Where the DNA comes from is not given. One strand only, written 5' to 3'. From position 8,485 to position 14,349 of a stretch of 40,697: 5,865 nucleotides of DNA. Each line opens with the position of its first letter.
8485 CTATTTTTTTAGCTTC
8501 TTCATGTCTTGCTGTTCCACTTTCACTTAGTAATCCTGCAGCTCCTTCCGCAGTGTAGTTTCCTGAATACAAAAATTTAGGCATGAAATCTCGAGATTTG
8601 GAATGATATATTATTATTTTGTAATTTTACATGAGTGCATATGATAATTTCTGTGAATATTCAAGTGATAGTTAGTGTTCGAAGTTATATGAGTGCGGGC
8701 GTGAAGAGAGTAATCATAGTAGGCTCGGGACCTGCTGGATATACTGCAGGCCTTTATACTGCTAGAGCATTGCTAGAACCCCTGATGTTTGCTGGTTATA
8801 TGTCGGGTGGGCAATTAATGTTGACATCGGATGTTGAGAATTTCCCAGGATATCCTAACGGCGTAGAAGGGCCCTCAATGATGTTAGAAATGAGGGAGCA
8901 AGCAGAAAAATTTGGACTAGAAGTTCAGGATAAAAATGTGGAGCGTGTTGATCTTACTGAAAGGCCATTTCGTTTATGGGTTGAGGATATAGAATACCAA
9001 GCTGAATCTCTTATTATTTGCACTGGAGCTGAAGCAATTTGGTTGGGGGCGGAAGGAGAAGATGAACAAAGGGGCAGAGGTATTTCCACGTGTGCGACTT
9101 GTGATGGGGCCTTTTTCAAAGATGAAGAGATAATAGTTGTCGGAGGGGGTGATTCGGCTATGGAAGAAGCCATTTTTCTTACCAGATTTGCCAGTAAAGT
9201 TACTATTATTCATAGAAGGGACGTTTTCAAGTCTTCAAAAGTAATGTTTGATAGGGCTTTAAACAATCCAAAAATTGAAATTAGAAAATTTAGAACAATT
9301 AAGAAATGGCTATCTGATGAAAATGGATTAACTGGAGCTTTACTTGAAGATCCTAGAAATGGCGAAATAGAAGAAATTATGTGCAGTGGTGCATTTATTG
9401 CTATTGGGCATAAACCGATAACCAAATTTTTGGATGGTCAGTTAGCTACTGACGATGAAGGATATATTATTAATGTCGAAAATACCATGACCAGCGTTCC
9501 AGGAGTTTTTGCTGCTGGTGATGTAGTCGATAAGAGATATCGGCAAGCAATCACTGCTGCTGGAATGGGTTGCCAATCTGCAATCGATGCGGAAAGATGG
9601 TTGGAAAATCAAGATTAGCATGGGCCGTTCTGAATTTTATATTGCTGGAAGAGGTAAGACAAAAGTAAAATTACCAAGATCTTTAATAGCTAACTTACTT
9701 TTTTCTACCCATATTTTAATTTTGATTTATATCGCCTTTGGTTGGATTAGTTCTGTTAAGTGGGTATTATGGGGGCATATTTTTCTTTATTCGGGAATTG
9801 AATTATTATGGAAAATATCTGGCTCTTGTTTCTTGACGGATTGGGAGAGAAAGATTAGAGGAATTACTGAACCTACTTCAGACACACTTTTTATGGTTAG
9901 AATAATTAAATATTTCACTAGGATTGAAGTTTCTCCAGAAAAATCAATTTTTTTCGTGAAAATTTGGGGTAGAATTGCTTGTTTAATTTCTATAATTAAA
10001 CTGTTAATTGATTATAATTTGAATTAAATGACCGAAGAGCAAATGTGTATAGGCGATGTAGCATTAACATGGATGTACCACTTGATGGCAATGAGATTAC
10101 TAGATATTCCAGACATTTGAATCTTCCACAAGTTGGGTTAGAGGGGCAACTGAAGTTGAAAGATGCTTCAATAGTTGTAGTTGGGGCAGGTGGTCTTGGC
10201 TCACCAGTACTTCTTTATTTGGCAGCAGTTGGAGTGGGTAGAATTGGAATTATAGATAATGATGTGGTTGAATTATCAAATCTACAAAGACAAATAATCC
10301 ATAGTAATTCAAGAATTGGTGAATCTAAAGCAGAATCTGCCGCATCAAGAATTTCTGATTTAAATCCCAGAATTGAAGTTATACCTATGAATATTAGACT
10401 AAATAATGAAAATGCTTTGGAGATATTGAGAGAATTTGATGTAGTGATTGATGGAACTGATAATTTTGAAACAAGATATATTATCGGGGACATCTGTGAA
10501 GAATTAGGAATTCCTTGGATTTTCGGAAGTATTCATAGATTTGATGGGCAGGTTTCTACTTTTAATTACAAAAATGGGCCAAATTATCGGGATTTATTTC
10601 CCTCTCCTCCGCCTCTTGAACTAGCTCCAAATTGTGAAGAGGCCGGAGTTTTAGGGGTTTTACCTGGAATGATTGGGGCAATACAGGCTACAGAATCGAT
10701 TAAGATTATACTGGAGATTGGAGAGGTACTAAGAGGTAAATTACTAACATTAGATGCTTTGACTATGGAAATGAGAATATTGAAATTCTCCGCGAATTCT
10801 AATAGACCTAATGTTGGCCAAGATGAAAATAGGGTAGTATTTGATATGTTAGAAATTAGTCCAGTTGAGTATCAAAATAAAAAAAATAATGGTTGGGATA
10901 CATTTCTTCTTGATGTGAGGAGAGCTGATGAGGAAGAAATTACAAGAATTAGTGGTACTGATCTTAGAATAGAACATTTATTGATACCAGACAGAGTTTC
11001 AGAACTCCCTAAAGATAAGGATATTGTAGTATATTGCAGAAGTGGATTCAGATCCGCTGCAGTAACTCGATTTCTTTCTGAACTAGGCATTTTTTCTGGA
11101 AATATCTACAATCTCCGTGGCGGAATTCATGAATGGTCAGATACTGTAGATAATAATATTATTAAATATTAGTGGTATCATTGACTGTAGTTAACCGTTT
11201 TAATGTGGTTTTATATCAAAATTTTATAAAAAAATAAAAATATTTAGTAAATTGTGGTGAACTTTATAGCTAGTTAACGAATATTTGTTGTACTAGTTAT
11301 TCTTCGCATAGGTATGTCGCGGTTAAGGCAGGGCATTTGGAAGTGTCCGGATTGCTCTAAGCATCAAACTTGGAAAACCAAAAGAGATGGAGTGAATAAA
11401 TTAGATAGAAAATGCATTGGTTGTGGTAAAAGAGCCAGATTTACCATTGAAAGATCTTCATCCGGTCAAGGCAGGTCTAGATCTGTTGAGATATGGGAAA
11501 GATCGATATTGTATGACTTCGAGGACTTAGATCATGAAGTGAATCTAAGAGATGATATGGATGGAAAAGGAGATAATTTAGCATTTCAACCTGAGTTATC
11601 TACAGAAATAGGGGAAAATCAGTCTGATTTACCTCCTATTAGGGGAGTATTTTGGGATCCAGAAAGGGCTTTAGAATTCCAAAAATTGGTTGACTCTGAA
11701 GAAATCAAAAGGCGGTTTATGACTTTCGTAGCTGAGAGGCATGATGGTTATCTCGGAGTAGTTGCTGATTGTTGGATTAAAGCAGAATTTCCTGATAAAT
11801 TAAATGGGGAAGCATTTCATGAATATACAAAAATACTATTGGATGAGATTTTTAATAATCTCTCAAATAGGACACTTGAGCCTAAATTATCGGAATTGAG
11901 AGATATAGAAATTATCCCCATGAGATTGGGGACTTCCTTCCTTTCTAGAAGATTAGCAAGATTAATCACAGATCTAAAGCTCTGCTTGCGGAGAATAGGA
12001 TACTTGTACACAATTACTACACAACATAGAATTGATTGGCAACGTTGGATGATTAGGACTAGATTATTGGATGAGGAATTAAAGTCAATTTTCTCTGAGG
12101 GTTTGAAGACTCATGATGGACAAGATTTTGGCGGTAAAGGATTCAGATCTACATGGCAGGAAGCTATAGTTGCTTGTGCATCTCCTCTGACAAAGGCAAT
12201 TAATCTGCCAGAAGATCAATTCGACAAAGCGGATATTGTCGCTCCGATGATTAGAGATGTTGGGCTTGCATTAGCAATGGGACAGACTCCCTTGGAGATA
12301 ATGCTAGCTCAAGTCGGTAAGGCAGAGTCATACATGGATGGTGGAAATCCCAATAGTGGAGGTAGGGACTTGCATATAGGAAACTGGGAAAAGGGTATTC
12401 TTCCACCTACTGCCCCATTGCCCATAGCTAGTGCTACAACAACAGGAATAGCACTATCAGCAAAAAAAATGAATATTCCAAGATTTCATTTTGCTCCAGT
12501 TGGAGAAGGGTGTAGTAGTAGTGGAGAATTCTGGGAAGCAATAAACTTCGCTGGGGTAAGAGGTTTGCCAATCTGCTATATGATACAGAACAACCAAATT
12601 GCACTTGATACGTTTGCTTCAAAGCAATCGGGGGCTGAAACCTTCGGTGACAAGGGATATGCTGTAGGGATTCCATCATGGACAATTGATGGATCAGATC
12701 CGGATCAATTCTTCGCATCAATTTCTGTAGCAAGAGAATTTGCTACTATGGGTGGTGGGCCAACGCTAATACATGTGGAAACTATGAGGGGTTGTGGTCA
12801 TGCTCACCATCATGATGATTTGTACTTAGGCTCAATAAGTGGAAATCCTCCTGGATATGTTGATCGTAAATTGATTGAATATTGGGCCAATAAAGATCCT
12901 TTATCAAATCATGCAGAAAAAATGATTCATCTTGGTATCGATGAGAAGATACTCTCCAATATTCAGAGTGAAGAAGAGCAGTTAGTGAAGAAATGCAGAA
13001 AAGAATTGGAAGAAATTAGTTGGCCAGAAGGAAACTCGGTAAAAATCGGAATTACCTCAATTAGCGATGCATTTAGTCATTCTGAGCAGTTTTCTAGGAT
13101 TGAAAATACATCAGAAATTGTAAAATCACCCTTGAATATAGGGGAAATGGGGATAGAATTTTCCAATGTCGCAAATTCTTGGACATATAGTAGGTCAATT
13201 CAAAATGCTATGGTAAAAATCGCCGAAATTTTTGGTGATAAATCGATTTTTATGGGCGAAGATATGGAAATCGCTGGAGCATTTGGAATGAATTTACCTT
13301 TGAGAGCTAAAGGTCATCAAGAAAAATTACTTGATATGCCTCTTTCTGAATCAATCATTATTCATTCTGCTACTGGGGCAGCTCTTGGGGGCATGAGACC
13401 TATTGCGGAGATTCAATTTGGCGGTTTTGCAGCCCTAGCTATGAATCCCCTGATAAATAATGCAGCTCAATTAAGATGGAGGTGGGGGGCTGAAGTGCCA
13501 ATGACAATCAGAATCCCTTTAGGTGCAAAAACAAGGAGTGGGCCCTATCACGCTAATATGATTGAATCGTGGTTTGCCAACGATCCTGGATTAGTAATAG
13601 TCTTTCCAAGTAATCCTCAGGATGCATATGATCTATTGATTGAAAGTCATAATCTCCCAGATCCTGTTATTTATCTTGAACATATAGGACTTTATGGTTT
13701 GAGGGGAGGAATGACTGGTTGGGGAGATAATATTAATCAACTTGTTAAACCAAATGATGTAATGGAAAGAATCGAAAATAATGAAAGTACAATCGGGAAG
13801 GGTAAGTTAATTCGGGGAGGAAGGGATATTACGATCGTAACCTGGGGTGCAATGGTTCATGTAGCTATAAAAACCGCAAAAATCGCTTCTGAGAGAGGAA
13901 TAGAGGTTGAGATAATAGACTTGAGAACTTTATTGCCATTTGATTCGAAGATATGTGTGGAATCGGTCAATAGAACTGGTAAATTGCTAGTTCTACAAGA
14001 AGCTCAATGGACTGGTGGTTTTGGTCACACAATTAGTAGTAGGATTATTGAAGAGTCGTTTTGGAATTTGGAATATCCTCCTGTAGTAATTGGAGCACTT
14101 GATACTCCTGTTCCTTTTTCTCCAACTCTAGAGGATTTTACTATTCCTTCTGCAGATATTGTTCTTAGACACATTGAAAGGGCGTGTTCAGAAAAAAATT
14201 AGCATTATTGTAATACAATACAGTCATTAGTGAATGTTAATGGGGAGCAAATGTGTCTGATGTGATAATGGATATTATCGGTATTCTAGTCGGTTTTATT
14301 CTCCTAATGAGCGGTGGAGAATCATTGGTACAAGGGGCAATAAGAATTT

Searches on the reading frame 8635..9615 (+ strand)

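Call 20: search_protein_families(library=pfam, proteins=[window:8635-9615:+], max_evalue=0.001)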
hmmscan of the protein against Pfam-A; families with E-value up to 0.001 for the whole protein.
window:8635-9615:+ (327 aa): 6 families
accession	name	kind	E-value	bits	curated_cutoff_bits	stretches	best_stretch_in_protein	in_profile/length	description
PF07992.20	Pyr_redox_2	-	6.8e-45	154.2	26.1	1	25-312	2-291/291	Pyridine nucleotide-disulphide oxidoreductase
PF13738.12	Pyr_redox_3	-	5.2e-18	65.8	30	1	86-295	87-305/305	Pyridine nucleotide-disulphide oxidoreductase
PF00070.33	Pyr_redox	-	1.4e-13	51.5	22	1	166-233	2-75/82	Pyridine nucleotide-disulphide oxidoreductase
PF00890.30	FAD_binding_2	-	0.00016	21.4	20.4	0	26-45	2-21/414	FAD binding domain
PF03486.20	HI0933_like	-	0.00022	21.2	50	0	25-44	2-21/244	HI0933-like protein Rossmann domain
PF01134.28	GIDA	-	0.00057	19.5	22.1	0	26-52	2-28/391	Glucose inhibited division protein A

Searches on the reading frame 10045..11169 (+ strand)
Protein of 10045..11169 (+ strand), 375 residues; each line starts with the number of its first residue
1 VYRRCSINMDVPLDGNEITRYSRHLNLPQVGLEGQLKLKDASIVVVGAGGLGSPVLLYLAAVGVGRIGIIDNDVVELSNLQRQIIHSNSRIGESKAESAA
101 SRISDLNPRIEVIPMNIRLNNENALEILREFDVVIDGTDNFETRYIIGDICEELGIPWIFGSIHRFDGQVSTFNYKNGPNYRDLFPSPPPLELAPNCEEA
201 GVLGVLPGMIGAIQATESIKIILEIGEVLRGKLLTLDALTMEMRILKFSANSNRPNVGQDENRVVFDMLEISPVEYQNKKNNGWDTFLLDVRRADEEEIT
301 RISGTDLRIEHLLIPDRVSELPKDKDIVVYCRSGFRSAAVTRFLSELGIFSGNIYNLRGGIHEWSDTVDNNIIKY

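Call 20: search_protein_families(library=pfam, proteins=[window:10045-11169:+], max_evalue=0.001)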
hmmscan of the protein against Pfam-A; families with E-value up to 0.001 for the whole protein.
window:10045-11169:+ (375 aa): 3 families
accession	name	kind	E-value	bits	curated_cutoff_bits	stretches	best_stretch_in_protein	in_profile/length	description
PF00899.27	ThiF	-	9.8e-80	267.6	28.1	1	21-252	1-234/238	ThiF family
PF00581.25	Rhodanese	-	3.6e-12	47.1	22.2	1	275-366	4-101/102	Rhodanese-like domain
PF03435.24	Sacchrp_dh_NADP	-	7.7e-05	23.5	25.1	1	43-156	1-93/129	Saccharopine dehydrogenase NADP binding domain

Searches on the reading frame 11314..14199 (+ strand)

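Call 20: search_protein_families(library=pfam, proteins=[window:11314-14199:+], max_evalue=0.001)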
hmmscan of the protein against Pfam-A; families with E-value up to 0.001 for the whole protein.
window:11314-14199:+ (962 aa): 3 families
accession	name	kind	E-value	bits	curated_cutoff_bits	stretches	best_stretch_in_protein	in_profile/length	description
PF00676.26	E1_dh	-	4.9e-35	121.4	22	1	302-564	42-290/300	Dehydrogenase E1 component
PF02780.25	Transketolase_C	-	6.2e-31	107.3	25.9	1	828-948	1-122/124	Transketolase, C-terminal domain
PF02779.29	Transket_pyr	-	1.4e-17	64.3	27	1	625-792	5-170/174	Transketolase, pyrimidine binding domain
